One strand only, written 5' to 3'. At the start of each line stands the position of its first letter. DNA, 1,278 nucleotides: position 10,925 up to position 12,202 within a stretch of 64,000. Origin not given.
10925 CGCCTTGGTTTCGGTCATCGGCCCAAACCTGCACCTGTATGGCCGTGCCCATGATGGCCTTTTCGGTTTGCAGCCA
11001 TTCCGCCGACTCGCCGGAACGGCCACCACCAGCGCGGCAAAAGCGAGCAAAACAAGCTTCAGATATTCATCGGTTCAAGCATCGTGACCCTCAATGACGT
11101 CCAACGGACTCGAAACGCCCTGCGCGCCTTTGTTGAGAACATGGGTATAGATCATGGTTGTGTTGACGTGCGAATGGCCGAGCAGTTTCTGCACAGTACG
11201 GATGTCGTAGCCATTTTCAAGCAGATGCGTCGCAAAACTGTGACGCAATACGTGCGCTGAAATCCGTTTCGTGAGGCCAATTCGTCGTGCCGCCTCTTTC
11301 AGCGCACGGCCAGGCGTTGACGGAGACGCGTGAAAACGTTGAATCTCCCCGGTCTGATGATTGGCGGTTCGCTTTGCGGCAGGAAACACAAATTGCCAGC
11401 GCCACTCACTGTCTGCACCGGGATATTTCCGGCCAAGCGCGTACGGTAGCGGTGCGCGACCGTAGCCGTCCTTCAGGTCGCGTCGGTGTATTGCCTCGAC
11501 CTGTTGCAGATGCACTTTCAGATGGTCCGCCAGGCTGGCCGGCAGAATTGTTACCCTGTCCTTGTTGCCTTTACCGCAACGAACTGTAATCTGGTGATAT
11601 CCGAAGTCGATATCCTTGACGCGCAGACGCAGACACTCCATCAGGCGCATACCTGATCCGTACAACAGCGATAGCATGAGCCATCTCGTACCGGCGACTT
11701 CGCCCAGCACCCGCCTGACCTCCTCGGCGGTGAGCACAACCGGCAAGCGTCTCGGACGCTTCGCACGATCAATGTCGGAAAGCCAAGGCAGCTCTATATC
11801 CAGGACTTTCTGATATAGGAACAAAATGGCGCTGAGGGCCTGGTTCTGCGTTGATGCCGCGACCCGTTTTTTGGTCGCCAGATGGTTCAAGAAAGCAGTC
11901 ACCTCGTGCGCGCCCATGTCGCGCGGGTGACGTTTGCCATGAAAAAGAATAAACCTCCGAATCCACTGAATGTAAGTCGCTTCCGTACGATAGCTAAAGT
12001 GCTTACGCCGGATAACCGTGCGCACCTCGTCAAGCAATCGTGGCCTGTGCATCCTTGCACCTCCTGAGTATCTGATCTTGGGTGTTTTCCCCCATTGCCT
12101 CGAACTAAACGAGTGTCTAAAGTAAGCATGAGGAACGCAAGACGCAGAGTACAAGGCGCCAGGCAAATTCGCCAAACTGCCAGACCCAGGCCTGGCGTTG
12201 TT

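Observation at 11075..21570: Chromosomal integron: intI, attI-like core and an array of 13 cassettes bounded by 12 attC-type sites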

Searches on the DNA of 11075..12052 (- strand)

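Call 31: search_with_rna_model(model_id=R1, sources=[L001, L002, L003, L004, L005, L006, L007, L008, L009, L010, L011, L012, L013, L014, L015, L016, L017, L018, L019, L020, L021, L022, L023, L024, L025, L026, L027, L028, L029, L030, L031, L032, L033, L034, L035, L036, L037, L038, L039, L040, L041, L042, L043, L044, L045, L046, L047, L048, L049, L050, L051, L052, L053, L054, L055, L056, L057, L058, L059, L060, L061, L062, L063, L064, L065, L066, L067, L068, L069, L070, L071, L072, L073, L074, L075, L076, L077, L078, L079, L080], max_evalue=1)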
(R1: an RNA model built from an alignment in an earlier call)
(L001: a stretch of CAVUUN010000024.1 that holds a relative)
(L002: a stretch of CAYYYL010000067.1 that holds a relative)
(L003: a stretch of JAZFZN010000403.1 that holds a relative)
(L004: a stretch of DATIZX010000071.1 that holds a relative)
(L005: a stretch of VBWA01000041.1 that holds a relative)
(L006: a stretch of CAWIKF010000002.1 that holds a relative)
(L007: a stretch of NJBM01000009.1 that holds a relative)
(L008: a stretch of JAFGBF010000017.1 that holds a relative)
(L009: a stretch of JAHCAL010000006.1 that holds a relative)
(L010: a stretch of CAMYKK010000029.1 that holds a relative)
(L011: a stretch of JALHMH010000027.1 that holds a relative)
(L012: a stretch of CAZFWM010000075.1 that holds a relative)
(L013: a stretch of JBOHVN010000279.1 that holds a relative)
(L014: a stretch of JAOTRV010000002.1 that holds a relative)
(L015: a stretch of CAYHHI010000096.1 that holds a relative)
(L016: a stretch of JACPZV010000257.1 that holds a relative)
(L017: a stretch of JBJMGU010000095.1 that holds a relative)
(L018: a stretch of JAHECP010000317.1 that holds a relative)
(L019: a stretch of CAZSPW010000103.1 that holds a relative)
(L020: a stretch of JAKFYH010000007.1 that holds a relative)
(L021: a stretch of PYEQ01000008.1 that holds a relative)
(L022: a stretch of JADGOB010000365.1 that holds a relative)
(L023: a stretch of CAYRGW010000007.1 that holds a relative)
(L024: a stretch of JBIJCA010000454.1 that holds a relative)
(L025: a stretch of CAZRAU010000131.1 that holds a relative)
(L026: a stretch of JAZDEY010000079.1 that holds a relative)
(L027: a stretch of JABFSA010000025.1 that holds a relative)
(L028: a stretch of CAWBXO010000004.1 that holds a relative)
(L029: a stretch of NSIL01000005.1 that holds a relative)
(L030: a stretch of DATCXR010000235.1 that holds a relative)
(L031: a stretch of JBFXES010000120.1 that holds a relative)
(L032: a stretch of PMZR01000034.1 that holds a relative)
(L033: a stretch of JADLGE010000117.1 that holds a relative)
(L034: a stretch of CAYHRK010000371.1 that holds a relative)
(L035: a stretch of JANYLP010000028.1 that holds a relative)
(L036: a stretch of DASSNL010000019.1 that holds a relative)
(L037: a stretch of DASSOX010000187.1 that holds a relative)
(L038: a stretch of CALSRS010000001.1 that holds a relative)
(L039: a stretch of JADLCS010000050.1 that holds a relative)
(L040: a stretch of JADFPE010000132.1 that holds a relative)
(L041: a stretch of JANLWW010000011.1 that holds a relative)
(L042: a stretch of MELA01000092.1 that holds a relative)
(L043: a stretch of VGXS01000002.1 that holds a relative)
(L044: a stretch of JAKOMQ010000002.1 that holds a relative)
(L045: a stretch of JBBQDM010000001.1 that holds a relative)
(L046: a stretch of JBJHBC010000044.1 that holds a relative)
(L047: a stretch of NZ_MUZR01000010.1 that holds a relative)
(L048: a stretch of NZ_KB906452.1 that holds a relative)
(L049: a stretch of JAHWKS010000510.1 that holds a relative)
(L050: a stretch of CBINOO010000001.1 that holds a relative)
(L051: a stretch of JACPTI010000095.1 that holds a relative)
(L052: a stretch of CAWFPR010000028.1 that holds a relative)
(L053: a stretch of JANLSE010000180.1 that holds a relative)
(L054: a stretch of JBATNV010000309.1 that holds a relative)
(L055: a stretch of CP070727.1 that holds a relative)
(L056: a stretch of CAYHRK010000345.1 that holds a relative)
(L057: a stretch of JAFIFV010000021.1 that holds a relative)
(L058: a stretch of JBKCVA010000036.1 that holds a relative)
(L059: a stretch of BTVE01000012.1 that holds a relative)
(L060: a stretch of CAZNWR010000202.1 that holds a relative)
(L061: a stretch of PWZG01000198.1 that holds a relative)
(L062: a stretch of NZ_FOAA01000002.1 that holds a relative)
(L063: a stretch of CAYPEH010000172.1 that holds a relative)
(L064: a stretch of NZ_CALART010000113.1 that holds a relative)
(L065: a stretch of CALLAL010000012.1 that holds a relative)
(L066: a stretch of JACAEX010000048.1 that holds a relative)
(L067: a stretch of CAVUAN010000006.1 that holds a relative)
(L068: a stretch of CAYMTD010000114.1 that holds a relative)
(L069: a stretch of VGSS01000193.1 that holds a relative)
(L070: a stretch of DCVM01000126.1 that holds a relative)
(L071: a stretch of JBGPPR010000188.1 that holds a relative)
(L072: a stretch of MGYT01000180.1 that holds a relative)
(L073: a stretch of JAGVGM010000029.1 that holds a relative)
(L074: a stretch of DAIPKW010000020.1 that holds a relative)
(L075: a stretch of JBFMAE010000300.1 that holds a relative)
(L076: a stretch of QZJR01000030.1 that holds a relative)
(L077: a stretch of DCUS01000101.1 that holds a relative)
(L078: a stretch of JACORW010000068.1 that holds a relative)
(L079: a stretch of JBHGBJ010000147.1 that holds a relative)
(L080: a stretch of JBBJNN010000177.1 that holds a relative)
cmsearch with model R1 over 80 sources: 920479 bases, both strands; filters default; matches with E-value up to 1: 126.
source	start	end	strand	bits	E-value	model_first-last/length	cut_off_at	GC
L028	13972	14049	+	49.1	6.7e-10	1-61/61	no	0.69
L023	11856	11931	+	49.1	6.9e-10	1-61/61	no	0.67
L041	17384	17466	+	47.1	2.4e-09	1-61/61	no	0.71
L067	20878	20935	+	44.9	9.6e-09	1-61/61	no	0.78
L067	14775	14832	+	44.9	1e-08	1-61/61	no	0.76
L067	16394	16451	+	44.9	1e-08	1-61/61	no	0.76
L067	17310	17367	+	44.9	1e-08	1-61/61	no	0.76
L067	17650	17707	+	44.9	1e-08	1-61/61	no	0.76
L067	18314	18371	+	44.9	1e-08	1-61/61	no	0.76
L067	19027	19084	+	44.9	1e-08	1-61/61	no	0.76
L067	19619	19676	+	44.9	1e-08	1-61/61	no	0.76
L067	20126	20183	+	44.9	1e-08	1-61/61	no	0.76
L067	11810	11867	+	44.2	1.5e-08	1-61/61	no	0.74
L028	12330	12402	+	44.1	1.6e-08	1-61/61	no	0.71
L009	9231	9330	-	44.1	1.6e-08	1-61/61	no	0.56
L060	108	167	-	43.5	2.4e-08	1-61/61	no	0.7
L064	5579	5638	-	42.8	3.6e-08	1-61/61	no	0.58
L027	12931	13014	+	42.3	5.1e-08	1-61/61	no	0.65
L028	15712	15784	+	42.1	6e-08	1-61/61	no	0.7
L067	13260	13317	+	41.5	8.4e-08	1-61/61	no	0.76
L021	486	571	-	41.1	1.1e-07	1-61/61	no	0.57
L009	8587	8685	-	41.1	1.1e-07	1-61/61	no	0.61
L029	11916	11976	+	40.8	1.3e-07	1-61/61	no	0.62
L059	12529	12603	+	40.8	1.4e-07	1-61/61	no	0.68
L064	1987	2059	-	40.2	1.9e-07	1-61/61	no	0.53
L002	48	140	-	39.9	2.3e-07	1-61/61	no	0.69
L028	16303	16376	+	39.6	2.9e-07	1-61/61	no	0.68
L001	2477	2604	-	39.4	3.3e-07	1-61/61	no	0.66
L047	19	90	-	39.3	3.4e-07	1-61/61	no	0.62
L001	1912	2005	-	39.3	3.6e-07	1-61/61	no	0.65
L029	12642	12714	+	38.7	5.1e-07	1-61/61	no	0.7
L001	7566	7693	-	38.6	5.3e-07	1-61/61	no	0.64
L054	547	648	-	38.3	6.5e-07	1-61/61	no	0.54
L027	13762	13840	+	38.2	6.9e-07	1-61/61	no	0.59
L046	2952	3009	-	37.9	8.5e-07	1-61/61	no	0.62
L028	12929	13009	+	37.8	9e-07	1-61/61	no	0.67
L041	11758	11841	+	37.7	9.3e-07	1-61/61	no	0.62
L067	12849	12906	+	37.6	9.9e-07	1-61/61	no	0.74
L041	12471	12538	+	37.5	1.1e-06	1-61/61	no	0.63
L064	2599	2658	-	37.4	1.2e-06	1-61/61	no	0.55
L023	14187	14261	+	37.4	1.2e-06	1-61/61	no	0.68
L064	3866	3921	-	37.3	1.2e-06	1-61/61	no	0.57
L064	4214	4269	-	37.3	1.2e-06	1-61/61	no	0.57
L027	12336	12405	+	37.3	1.2e-06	1-61/61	no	0.64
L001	5735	5860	-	36.7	1.8e-06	1-61/61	no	0.67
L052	12240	12331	+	36.6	1.9e-06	1-61/61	no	0.68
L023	12555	12629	+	36.4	2.1e-06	1-61/61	no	0.65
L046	2110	2169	-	36.4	2.2e-06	1-61/61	no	0.63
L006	8290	8392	-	36.4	2.2e-06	1-61/61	no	0.59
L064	3048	3103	-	36.3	2.3e-06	1-61/61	no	0.54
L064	4615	4670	-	36.3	2.3e-06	1-61/61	no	0.54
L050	12483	12556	+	36.3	2.3e-06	1-61/61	no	0.64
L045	12285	12356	+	36.1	2.6e-06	1-61/61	no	0.71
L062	2794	2871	-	35.8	3.1e-06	1-61/61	no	0.68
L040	12027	12101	+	35.8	3.1e-06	1-61/61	no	0.68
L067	12244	12313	+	35.7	3.5e-06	1-61/61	no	0.76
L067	13832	13901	+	35.7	3.5e-06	1-61/61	no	0.76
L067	15983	16052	+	35.7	3.5e-06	1-61/61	no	0.76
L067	18044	18113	+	35.7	3.5e-06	1-61/61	no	0.76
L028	14303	14412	+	35.6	3.7e-06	1-61/61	no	0.71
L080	5850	5942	+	35.1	4.9e-06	1-61/61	no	0.68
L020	12686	12761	+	34.9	5.5e-06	1-61/61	no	0.68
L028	20062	20171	+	34.3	8.2e-06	1-61/61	no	0.75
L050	14635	14708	+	34.2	8.6e-06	1-61/61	no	0.61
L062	6316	6362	-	34.2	8.8e-06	1-61/61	no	0.51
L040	10089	10149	+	34.2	9.1e-06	1-61/61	no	0.64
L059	14365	14436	+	33.8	1.2e-05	1-61/61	no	0.69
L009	6128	6213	-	33.7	1.2e-05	1-61/61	no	0.63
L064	1665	1724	-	33.3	1.6e-05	1-61/61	no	0.63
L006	8765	8824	-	33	2e-05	1-61/61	no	0.57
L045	16554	16628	+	32.9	2e-05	1-61/61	no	0.69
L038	6883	6969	-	32.8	2.1e-05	1-61/61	no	0.54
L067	14352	14427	+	32.8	2.2e-05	1-61/61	no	0.78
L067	16958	17033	+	32.8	2.2e-05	1-61/61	no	0.78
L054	1478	1549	-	32.6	2.4e-05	1-61/61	no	0.62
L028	19391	19474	+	32.5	2.6e-05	1-61/61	no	0.63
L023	13501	13572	+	32.4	2.7e-05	1-61/61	no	0.67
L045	13826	13898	+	32.3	2.9e-05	1-61/61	no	0.68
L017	2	86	-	32.3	3e-05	5-57/61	no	0.59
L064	3507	3562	-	32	3.7e-05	1-61/61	no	0.55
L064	5074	5129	-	32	3.7e-05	1-61/61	no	0.55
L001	2802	2931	-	31.9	3.9e-05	1-61/61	no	0.65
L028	17100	17168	+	31.8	4e-05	1-61/61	no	0.67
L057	1129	1188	-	31.5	4.8e-05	1-61/61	no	0.65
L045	15744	15817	+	31.5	4.8e-05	1-61/61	no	0.65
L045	12977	13050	+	31.1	6.2e-05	1-61/61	no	0.69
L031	696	766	-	30.9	7.2e-05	1-61/61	no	0.72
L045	18983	19056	+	30.8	7.6e-05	1-61/61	no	0.65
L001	1612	1740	-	30.8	7.7e-05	1-61/61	no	0.66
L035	5498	5584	+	30.5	9.5e-05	1-61/61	no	0.59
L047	2780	2839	-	30.3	0.00011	1-61/61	no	0.63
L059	11971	12042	+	30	0.00013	1-61/61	no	0.62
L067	15236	15311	+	29.7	0.00016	1-61/61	no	0.67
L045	17529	17605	+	29.6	0.00016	1-61/61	no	0.69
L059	14101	14172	+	29.6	0.00016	1-61/61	no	0.69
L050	13864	13938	+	29.6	0.00017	1-61/61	no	0.65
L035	5284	5370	+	29.5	0.00017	1-61/61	no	0.63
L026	11672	11728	+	29.4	0.00019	1-61/61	no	0.63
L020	11766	11839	+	29.1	0.00023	1-61/61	no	0.68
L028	19714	19808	+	28.9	0.00026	1-61/61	no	0.68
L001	6394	6521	-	28.5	0.00034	1-61/61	no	0.65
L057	4535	4603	-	28.1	0.00044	1-61/61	no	0.61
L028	17582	17678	+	28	0.00046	1-61/61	no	0.69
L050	11643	11716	+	28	0.00047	1-61/61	no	0.69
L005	539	608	-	27.9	0.00049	1-61/61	no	0.66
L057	649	707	-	27.9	0.0005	1-61/61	no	0.66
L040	11063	11137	+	27.5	0.00065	1-61/61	no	0.67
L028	18202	18274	+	27.3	0.00071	1-61/61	no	0.67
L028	20718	20788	+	27.2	0.00078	1-61/61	no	0.69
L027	15376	15451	+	26.7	0.001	1-61/61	no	0.64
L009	2090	2189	-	26.2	0.0015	1-61/61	no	0.57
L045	14715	14788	+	25.8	0.0019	1-61/61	no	0.64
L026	12676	12785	+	25.5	0.0023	1-61/61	no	0.66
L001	6898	7024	-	25.5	0.0023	1-61/61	no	0.65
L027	17101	17171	+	24.5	0.0042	1-61/61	no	0.62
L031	229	292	-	24.3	0.005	1-61/61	no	0.67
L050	13368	13441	+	23.8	0.0065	1-61/61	no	0.66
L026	14079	14136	+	23.5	0.008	1-61/61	no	0.57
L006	9270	9387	-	22.7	0.014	1-61/61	no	0.67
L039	7973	8036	-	20.7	0.049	1-61/61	no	0.67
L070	8317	8376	-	20.2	0.065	1-61/61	no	0.58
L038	7439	7481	-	19.2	0.12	1-61/61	no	0.47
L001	14104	14157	+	18.6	0.18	1-61/61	no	0.5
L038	9032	9124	-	18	0.27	1-61/61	no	0.52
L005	1764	1853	-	17.8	0.31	1-61/61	no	0.63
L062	3515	3571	-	16.1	0.88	1-61/61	no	0.6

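Call 38: search_with_rna_model(model_id=R1, sources=[L001, L002, L005, L006, L009, L017, L020, L021, L023, L026, L027, L028, L029, L031, L035, L038, L040, L041, L045, L046, L047, L050, L052, L054, L057, L059, L060, L062, L064, L067, L080], max_evalue=0.001, make_alignment=true)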
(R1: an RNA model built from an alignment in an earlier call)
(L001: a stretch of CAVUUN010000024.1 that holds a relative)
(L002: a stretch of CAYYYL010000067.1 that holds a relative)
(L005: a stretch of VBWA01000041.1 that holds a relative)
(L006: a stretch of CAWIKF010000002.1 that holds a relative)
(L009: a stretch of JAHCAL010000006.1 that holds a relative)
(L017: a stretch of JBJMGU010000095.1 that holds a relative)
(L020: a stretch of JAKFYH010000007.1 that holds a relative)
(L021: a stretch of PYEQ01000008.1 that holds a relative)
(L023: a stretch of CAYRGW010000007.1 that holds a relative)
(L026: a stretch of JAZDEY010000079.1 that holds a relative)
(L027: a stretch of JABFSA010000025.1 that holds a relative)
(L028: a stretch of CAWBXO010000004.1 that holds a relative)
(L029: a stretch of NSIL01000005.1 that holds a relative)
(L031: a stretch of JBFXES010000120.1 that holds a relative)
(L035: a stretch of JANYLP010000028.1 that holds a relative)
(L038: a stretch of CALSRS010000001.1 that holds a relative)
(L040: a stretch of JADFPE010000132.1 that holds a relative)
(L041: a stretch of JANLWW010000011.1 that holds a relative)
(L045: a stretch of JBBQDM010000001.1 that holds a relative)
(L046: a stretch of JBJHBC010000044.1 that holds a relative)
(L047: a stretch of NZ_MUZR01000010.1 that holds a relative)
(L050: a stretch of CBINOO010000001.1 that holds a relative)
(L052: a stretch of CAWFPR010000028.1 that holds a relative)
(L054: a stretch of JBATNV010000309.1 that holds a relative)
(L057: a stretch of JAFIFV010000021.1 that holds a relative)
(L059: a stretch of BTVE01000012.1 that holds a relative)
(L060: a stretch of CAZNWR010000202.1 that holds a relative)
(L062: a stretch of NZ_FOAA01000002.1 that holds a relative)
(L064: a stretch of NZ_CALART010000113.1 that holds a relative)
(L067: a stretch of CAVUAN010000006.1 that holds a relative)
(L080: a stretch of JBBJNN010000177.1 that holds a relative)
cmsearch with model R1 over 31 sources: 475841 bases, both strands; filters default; matches with E-value up to 0.001: 112.
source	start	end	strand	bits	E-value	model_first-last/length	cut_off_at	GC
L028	13972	14049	+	49.1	3.5e-10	1-61/61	no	0.69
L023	11856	11931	+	49.1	3.5e-10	1-61/61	no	0.67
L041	17384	17466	+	47.1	1.2e-09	1-61/61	no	0.71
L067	20878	20935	+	44.9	5e-09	1-61/61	no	0.78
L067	14775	14832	+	44.9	5.2e-09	1-61/61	no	0.76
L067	16394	16451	+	44.9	5.2e-09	1-61/61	no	0.76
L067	17310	17367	+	44.9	5.2e-09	1-61/61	no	0.76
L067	17650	17707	+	44.9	5.2e-09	1-61/61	no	0.76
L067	18314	18371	+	44.9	5.2e-09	1-61/61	no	0.76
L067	19027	19084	+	44.9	5.2e-09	1-61/61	no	0.76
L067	19619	19676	+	44.9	5.2e-09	1-61/61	no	0.76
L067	20126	20183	+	44.9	5.2e-09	1-61/61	no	0.76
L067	11810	11867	+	44.2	7.7e-09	1-61/61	no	0.74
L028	12330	12402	+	44.1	8.3e-09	1-61/61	no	0.71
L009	9231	9330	-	44.1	8.3e-09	1-61/61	no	0.56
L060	108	167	-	43.5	1.2e-08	1-61/61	no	0.7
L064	5579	5638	-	42.8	1.9e-08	1-61/61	no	0.58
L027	12931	13014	+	42.3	2.6e-08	1-61/61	no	0.65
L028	15712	15784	+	42.1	3.1e-08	1-61/61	no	0.7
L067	13260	13317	+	41.5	4.4e-08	1-61/61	no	0.76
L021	486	571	-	41.1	5.8e-08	1-61/61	no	0.57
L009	8587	8685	-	41.1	5.8e-08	1-61/61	no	0.61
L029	11916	11976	+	40.8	6.6e-08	1-61/61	no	0.62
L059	12529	12603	+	40.8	7e-08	1-61/61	no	0.68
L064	1987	2059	-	40.2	9.8e-08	1-61/61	no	0.53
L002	48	140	-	39.9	1.2e-07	1-61/61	no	0.69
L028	16303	16376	+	39.6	1.5e-07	1-61/61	no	0.68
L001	2477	2604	-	39.4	1.7e-07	1-61/61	no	0.66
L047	19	90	-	39.3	1.8e-07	1-61/61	no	0.62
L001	1912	2005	-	39.3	1.8e-07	1-61/61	no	0.65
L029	12642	12714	+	38.7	2.6e-07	1-61/61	no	0.7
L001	7566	7693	-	38.6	2.8e-07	1-61/61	no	0.64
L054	547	648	-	38.3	3.4e-07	1-61/61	no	0.54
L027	13762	13840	+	38.2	3.6e-07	1-61/61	no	0.59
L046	2952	3009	-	37.9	4.4e-07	1-61/61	no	0.62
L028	12929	13009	+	37.8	4.7e-07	1-61/61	no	0.67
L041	11758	11841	+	37.7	4.8e-07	1-61/61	no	0.62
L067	12849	12906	+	37.6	5.1e-07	1-61/61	no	0.74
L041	12471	12538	+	37.5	5.4e-07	1-61/61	no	0.63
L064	2599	2658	-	37.4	6e-07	1-61/61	no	0.55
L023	14187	14261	+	37.4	6.2e-07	1-61/61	no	0.68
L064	3866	3921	-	37.3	6.4e-07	1-61/61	no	0.57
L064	4214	4269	-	37.3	6.4e-07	1-61/61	no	0.57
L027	12336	12405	+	37.3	6.4e-07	1-61/61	no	0.64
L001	5735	5860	-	36.7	9.1e-07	1-61/61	no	0.67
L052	12240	12331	+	36.6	9.7e-07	1-61/61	no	0.68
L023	12555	12629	+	36.4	1.1e-06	1-61/61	no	0.65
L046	2110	2169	-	36.4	1.1e-06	1-61/61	no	0.63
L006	8290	8392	-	36.4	1.2e-06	1-61/61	no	0.59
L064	3048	3103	-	36.3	1.2e-06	1-61/61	no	0.54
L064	4615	4670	-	36.3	1.2e-06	1-61/61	no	0.54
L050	12483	12556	+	36.3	1.2e-06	1-61/61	no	0.64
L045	12285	12356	+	36.1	1.3e-06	1-61/61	no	0.71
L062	2794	2871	-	35.8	1.6e-06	1-61/61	no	0.68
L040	12027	12101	+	35.8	1.6e-06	1-61/61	no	0.68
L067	12244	12313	+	35.7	1.8e-06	1-61/61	no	0.76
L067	13832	13901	+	35.7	1.8e-06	1-61/61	no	0.76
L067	15983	16052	+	35.7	1.8e-06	1-61/61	no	0.76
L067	18044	18113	+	35.7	1.8e-06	1-61/61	no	0.76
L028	14303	14412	+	35.6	1.9e-06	1-61/61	no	0.71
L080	5850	5942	+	35.1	2.5e-06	1-61/61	no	0.68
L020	12686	12761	+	34.9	2.9e-06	1-61/61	no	0.68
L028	20062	20171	+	34.3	4.2e-06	1-61/61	no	0.75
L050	14635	14708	+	34.2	4.5e-06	1-61/61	no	0.61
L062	6316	6362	-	34.2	4.5e-06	1-61/61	no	0.51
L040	10089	10149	+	34.2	4.7e-06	1-61/61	no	0.64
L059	14365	14436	+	33.8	6e-06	1-61/61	no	0.69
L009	6128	6213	-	33.7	6.2e-06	1-61/61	no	0.63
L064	1665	1724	-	33.3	8.2e-06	1-61/61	no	0.63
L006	8765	8824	-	33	1e-05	1-61/61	no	0.57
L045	16554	16628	+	32.9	1e-05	1-61/61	no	0.69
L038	6883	6969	-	32.8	1.1e-05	1-61/61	no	0.54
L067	14352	14427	+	32.8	1.2e-05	1-61/61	no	0.78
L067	16958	17033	+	32.8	1.2e-05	1-61/61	no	0.78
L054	1478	1549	-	32.6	1.2e-05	1-61/61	no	0.62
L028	19391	19474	+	32.5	1.3e-05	1-61/61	no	0.63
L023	13501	13572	+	32.4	1.4e-05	1-61/61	no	0.67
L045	13826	13898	+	32.3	1.5e-05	1-61/61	no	0.68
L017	2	86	-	32.3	1.6e-05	5-57/61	no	0.59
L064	3507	3562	-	32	1.9e-05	1-61/61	no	0.55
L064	5074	5129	-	32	1.9e-05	1-61/61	no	0.55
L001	2802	2931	-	31.9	2e-05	1-61/61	no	0.65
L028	17100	17168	+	31.8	2.1e-05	1-61/61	no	0.67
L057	1129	1188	-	31.5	2.5e-05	1-61/61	no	0.65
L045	15744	15817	+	31.5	2.5e-05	1-61/61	no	0.65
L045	12977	13050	+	31.1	3.2e-05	1-61/61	no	0.69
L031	696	766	-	30.9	3.7e-05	1-61/61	no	0.72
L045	18983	19056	+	30.8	3.9e-05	1-61/61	no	0.65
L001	1612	1740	-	30.8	4e-05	1-61/61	no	0.66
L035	5498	5584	+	30.5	4.9e-05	1-61/61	no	0.59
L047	2780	2839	-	30.3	5.6e-05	1-61/61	no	0.63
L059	11971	12042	+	30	6.8e-05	1-61/61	no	0.62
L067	15236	15311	+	29.7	8.2e-05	1-61/61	no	0.67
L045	17529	17605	+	29.6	8.4e-05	1-61/61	no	0.69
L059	14101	14172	+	29.6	8.5e-05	1-61/61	no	0.69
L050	13864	13938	+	29.6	8.7e-05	1-61/61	no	0.65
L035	5284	5370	+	29.5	8.9e-05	1-61/61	no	0.63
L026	11672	11728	+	29.4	0.0001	1-61/61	no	0.63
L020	11766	11839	+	29.1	0.00012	1-61/61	no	0.68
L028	19714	19808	+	28.9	0.00013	1-61/61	no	0.68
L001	6394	6521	-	28.5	0.00017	1-61/61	no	0.65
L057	4535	4603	-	28.1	0.00023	1-61/61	no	0.61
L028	17582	17678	+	28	0.00024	1-61/61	no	0.69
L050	11643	11716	+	28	0.00024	1-61/61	no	0.69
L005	539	608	-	27.9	0.00025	1-61/61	no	0.66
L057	649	707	-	27.9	0.00026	1-61/61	no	0.66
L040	11063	11137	+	27.5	0.00033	1-61/61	no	0.67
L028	18202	18274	+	27.3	0.00037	1-61/61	no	0.67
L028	20718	20788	+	27.2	0.0004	1-61/61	no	0.69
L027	15376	15451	+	26.7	0.00053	1-61/61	no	0.64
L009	2090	2189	-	26.2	0.00076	1-61/61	no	0.57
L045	14715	14788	+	25.8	0.00099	1-61/61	no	0.64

Alignment A3: 112 matches aligned to the model, 146 columns, each read 5' to 3' on its own strand. Consensus structure (alignment columns), stored with it:
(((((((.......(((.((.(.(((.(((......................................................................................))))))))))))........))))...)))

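Call 39: build_rna_model(alignment_id=A3)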
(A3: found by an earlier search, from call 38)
Model R2 built from alignment A3 (112 sequences, 146 columns); structure: stored with the alignment.
model positions 72; base pairs 19; branch points 0; effective number of sequences 14.65; information 0.783 bits per position. Calibrated on 0.2 Mb of random sequence (short: E-values are rough).
structure used (alignment columns):
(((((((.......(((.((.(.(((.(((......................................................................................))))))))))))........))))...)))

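Call 40: search_with_rna_model(model_id=R2, source=window, filters=off, max_evalue=10, show_alignments=3)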
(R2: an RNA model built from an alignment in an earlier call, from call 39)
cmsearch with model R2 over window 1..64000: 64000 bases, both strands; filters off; matches with E-value up to 10: 24.
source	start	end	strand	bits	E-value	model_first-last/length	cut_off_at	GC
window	16984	17069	+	65.8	1.2e-13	1-72/72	no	0.57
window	13265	13352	+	63.7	3.8e-13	1-72/72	no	0.57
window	17612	17699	+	58.1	8.5e-12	1-72/72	no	0.53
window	14054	14171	+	51.4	3.5e-10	1-72/72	no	0.56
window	14715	14803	+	50.4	6.1e-10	1-72/72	no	0.54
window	16309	16407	+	47.7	2.7e-09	1-72/72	no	0.64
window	15416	15503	+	38.8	3.8e-07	1-72/72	no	0.56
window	21473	21570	+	27.7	0.00017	1-72/72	no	0.55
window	18676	18775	+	27.4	0.00021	1-72/72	no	0.59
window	50939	50966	+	12.1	0.98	1-72/72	no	0.61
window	35854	35902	+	11.8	1.2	1-72/72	no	0.43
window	17612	17699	-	11.3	1.6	1-72/72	no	0.53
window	40961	41004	-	10.1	3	19-54/72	no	0.61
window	1008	1053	+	10.1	3.1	15-57/72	no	0.72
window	18676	18775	-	9.2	5.1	1-72/72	no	0.59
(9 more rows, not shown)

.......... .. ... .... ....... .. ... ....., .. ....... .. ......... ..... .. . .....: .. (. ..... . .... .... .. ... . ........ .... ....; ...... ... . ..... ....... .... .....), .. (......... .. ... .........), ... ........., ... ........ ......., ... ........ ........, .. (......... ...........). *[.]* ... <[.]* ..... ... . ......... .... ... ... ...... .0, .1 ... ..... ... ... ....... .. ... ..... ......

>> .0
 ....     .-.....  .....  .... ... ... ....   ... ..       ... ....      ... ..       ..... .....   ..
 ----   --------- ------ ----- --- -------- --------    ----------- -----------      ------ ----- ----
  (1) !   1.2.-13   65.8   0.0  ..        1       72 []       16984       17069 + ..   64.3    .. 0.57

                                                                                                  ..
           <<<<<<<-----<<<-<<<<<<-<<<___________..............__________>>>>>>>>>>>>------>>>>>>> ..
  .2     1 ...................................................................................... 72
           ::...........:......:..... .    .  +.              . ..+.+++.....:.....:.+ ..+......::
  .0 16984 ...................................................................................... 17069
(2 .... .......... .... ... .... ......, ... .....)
